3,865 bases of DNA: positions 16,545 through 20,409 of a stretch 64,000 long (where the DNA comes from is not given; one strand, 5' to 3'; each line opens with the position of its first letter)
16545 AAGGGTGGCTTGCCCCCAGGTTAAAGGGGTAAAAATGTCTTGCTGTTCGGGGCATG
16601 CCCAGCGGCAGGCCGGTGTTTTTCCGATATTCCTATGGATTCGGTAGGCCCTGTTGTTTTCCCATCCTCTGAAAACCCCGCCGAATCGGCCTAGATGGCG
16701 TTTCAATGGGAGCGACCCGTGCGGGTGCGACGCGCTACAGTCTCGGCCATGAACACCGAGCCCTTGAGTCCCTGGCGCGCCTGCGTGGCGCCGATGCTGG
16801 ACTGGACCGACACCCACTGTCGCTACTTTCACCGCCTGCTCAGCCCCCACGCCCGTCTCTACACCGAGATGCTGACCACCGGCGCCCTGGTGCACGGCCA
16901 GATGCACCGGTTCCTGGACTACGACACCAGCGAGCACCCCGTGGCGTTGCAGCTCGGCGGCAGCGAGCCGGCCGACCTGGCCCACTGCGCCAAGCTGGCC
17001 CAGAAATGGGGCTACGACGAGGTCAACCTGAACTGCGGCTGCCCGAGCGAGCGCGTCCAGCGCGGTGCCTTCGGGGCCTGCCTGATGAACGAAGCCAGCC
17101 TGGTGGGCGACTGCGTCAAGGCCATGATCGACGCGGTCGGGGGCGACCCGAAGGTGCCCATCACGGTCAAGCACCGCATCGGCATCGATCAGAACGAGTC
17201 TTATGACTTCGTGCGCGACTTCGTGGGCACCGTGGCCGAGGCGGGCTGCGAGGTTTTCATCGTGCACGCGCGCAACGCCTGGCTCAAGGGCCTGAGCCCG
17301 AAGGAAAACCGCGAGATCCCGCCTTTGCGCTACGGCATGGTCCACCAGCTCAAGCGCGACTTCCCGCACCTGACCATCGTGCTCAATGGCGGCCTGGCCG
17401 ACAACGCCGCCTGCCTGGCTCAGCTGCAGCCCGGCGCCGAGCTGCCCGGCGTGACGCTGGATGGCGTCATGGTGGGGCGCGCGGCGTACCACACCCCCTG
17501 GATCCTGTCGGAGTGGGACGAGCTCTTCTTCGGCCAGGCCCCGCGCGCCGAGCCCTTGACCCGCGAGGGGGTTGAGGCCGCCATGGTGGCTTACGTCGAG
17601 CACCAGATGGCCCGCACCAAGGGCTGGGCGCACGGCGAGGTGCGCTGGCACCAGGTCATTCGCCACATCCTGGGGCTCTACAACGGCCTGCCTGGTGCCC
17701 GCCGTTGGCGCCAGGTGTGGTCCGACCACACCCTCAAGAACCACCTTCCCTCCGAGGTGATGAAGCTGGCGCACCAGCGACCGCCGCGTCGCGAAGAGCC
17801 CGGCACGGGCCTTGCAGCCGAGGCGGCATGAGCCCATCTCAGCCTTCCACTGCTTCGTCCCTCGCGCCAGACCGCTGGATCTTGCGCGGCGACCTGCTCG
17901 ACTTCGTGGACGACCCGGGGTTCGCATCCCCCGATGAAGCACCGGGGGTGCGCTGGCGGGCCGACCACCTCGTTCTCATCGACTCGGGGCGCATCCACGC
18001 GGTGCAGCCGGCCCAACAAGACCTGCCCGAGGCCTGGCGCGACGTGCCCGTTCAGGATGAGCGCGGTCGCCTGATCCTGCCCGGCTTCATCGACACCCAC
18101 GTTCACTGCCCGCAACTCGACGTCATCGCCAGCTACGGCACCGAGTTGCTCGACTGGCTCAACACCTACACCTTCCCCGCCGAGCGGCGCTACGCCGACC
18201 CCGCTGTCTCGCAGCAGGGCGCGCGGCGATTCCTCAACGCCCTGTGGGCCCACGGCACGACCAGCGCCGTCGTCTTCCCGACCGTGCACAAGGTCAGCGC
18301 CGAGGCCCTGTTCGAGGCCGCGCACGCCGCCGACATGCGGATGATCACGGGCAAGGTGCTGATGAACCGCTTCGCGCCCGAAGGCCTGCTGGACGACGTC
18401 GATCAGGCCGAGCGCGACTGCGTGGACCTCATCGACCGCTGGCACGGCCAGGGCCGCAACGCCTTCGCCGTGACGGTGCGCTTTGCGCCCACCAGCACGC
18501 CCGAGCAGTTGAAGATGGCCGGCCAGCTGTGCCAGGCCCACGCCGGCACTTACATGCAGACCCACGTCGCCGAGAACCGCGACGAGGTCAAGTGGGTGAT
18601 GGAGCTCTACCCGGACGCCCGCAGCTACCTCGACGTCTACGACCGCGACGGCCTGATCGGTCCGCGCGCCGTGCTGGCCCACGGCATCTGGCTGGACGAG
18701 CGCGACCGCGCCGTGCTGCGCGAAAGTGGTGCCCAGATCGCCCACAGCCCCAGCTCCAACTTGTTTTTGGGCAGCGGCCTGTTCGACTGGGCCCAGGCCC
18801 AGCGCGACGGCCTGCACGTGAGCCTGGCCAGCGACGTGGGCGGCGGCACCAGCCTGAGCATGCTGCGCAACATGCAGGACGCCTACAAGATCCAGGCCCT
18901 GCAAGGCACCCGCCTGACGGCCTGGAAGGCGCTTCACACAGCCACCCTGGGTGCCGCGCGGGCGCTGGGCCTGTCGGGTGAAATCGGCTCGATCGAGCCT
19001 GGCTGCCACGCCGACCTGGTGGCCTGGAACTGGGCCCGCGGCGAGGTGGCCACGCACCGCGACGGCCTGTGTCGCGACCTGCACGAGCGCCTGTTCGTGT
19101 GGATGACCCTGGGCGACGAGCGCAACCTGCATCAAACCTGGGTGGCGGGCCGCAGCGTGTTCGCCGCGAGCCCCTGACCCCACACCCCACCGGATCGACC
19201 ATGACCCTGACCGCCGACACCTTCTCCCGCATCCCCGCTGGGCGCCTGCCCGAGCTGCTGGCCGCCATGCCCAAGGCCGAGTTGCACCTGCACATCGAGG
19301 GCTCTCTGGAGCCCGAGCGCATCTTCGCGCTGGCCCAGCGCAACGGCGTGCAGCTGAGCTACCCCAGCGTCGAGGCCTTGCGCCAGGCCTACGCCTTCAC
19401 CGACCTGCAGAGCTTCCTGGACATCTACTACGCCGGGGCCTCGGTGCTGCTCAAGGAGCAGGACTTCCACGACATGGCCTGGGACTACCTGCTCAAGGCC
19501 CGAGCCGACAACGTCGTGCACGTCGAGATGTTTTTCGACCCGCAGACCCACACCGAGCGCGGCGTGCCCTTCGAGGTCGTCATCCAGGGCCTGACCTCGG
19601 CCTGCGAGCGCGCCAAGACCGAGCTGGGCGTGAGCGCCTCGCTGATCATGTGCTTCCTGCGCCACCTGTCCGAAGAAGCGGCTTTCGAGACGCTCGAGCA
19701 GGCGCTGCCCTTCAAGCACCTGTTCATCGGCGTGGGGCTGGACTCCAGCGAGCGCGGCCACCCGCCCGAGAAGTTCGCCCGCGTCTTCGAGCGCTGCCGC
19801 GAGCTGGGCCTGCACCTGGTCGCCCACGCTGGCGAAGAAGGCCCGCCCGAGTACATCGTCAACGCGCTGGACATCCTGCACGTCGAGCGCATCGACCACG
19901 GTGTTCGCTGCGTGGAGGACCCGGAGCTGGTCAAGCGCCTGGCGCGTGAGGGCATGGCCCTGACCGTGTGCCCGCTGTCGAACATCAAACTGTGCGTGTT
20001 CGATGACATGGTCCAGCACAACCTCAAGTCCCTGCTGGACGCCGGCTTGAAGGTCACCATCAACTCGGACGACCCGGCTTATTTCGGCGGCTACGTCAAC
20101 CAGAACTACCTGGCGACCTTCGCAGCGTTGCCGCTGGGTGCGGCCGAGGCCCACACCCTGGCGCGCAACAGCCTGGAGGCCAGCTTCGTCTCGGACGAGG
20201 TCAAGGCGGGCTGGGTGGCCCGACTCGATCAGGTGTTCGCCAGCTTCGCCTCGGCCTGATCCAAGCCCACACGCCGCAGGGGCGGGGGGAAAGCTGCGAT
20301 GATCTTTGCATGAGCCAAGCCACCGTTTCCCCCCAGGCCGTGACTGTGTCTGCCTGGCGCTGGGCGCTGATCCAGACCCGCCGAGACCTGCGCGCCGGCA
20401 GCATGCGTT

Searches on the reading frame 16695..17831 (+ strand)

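Call 11: search_protein_families(library=pfam, proteins=[window:16695-17831:+], max_evalue=0.001)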
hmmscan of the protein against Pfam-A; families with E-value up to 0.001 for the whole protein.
window:16695-17831:+ (378 aa): 1 family
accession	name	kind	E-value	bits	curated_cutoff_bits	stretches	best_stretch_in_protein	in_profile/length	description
PF01207.24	Dus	-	5.1e-76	256.2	20.4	1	31-349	2-296/311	Dihydrouridine synthase (Dus)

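Call 12: search_protein_families(library=ncbifam, proteins=[window:16695-17831:+], max_evalue=0.00001)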
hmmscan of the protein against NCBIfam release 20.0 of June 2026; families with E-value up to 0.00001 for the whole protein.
window:16695-17831:+ (378 aa): 4 families
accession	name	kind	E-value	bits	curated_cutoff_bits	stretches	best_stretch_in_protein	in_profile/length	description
NF008774.0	PRK11815.1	equivalog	1.7e-148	494.1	269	1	19-363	5-328/337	tRNA dihydrouridine(20/20a) synthase DusA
TIGR00742.1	yjbN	subfamily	4.7e-119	397.5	397.2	1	29-359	3-312/318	tRNA dihydrouridine(20/20a) synthase DusA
TIGR00737.1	nifR3_yhdG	equivalog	3.5e-38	131.6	293.3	1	30-340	11-296/319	tRNA dihydrouridine synthase DusB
NF007838.0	PRK10550.1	equivalog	9.9e-16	57.6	395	1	79-268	61-231/312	tRNA dihydrouridine(16) synthase DusC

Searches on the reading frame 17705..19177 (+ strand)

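Call 11: search_protein_families(library=pfam, proteins=[window:17705-19177:+], max_evalue=0.001)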
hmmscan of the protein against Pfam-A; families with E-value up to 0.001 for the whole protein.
window:17705-19177:+ (490 aa): 2 families
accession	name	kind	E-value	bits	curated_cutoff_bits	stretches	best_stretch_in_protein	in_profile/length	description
PF01979.26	Amidohydro_1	-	1.5e-57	195.9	25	1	124-485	2-345/345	Amidohydrolase family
PF07969.17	Amidohydro_3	-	1.5e-16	61.4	29.7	1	166-486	154-472/472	Amidohydrolase family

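Call 12: search_protein_families(library=ncbifam, proteins=[window:17705-19177:+], max_evalue=0.00001)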
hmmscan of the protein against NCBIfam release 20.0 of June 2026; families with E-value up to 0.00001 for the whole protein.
window:17705-19177:+ (490 aa): 26 families (the best 25 are shown)
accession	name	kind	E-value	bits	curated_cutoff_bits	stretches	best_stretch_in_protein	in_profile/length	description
NF006679.0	PRK09228.1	subfamily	1.1e-170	568.1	351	1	59-486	5-430/433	guanine deaminase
TIGR02967.1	guan_deamin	equivalog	7.8e-148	492.7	375.4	1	84-482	3-401/401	guanine deaminase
NF005557.0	PRK07228.1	equivalog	3.8e-65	220.3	522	1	90-443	24-376/445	5'-deoxyadenosine deaminase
NF006055.0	PRK08203.1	equivalog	4.6e-43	147.4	532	1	86-456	25-405/455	8-oxoguanine deaminase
NF006549.0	PRK09045.1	equivalog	5.4e-41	140.6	540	1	86-450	28-387/444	TRZ/ATZ family hydrolase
NF004701.0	PRK06038.1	equivalog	2.1e-33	115.7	609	1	90-449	26-373/432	N-ethylammeline chlorohydrolase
NF006252.0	PRK08393.1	equivalog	6.1e-33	114.5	617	1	90-446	23-367/424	N-ethylammeline chlorohydrolase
NF005211.0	PRK06687.1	equivalog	1.9e-27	96.1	703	1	116-440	48-370/419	TRZ/ATZ family protein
NF009059.0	PRK12393.1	equivalog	9.1e-25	87.3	543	1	90-485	31-430/460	amidohydrolase family protein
NF012037.0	PRK15493.1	equivalog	1.2e-24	87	779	1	115-441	48-371/435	bifunctional S-methyl-5'-thioadenosine deaminase/S-adenosylhomocysteine deaminase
NF006056.0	PRK08204.1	subfamily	2.6e-21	75.9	391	1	308-449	233-387/449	hypothetical protein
NF004801.0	PRK06151.1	subfamily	4.9e-20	71.8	416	1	263-484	218-436/491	chlorohydrolase family protein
NF006681.0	PRK09229.1-2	equivalog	4.5e-18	65.2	362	1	85-486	19-425/451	formimidoylglutamate deiminase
NF005540.0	PRK07203.1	equivalog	6.7e-18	64.5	444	1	87-441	21-377/444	putative aminohydrolase SsnA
NF006269.1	PRK08418.1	equivalog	6.9e-18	64.5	320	1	305-443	244-376/408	aminofutalosine deaminase family hydrolase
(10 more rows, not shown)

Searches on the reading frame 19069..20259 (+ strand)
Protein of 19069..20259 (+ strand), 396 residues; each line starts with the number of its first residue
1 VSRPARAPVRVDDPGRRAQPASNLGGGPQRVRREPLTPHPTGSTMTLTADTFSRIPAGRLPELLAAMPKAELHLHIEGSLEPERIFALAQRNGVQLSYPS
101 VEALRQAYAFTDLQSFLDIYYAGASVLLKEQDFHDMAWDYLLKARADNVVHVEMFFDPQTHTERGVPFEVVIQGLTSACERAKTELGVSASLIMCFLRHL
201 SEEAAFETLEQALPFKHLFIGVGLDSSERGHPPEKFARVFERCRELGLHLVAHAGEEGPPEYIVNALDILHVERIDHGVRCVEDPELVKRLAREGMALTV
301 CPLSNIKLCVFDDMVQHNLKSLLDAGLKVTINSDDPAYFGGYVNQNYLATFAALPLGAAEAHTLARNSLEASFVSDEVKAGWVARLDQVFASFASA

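Call 11: search_protein_families(library=pfam, proteins=[window:19069-20259:+], max_evalue=0.001)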
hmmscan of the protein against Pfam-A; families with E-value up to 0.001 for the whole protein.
window:19069-20259:+ (396 aa): 3 families
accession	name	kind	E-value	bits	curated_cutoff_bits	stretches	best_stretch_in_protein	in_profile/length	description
PF00962.28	A_deaminase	-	9.1e-89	298.2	27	1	68-388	1-329/330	Adenosine deaminase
PF19326.5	AMP_deaminase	-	2.5e-07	29.9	27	1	249-384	453-587/630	AMP deaminase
PF07969.17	Amidohydro_3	-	1.8e-05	24.9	29.7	1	161-336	196-376/472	Amidohydrolase family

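Call 12: search_protein_families(library=ncbifam, proteins=[window:19069-20259:+], max_evalue=0.00001)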
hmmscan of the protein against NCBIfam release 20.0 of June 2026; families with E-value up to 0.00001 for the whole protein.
window:19069-20259:+ (396 aa): 11 families
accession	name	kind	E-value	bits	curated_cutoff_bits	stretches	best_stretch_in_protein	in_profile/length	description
NF006850.0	PRK09358.1-6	equivalog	2.2e-172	572.4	419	1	62-391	3-332/334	adenosine deaminase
TIGR01430.1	aden_deam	equivalog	5.9e-117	390.3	216.55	1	68-385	2-322/323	adenosine deaminase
NF006848.0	PRK09358.1-3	equivalog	2.5e-77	260.3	426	1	66-387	3-324/325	adenosine deaminase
NF006854.0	PRK09358.3-1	equivalog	1.2e-58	198.9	530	1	61-392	8-340/344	adenosine deaminase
NF006849.0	PRK09358.1-5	equivalog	1.7e-47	162.2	494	1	64-392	9-343/350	adenosine deaminase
NF006846.0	PRK09358.1-1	equivalog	7.6e-47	159.9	459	1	66-380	5-324/333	adenosine deaminase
NF006847.0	PRK09358.1-2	equivalog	3.2e-38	131.5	412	1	64-380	10-346/364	adenosine deaminase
NF006856.0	PRK09358.3-3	equivalog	1.3e-30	106.6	510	1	141-371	85-313/316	adenosine deaminase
NF006859.0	PRK09358.3-6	equivalog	8.5e-16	58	549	1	67-342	10-273/299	adenosine deaminase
TIGR01431.1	adm_rel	subfamily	3.4e-11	42.6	315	1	247-390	320-471/479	adenosine deaminase-related growth factor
TIGR01429.1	AMP_deaminase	equivalog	3.8e-07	29.2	726.3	1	248-383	439-573/611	AMP deaminase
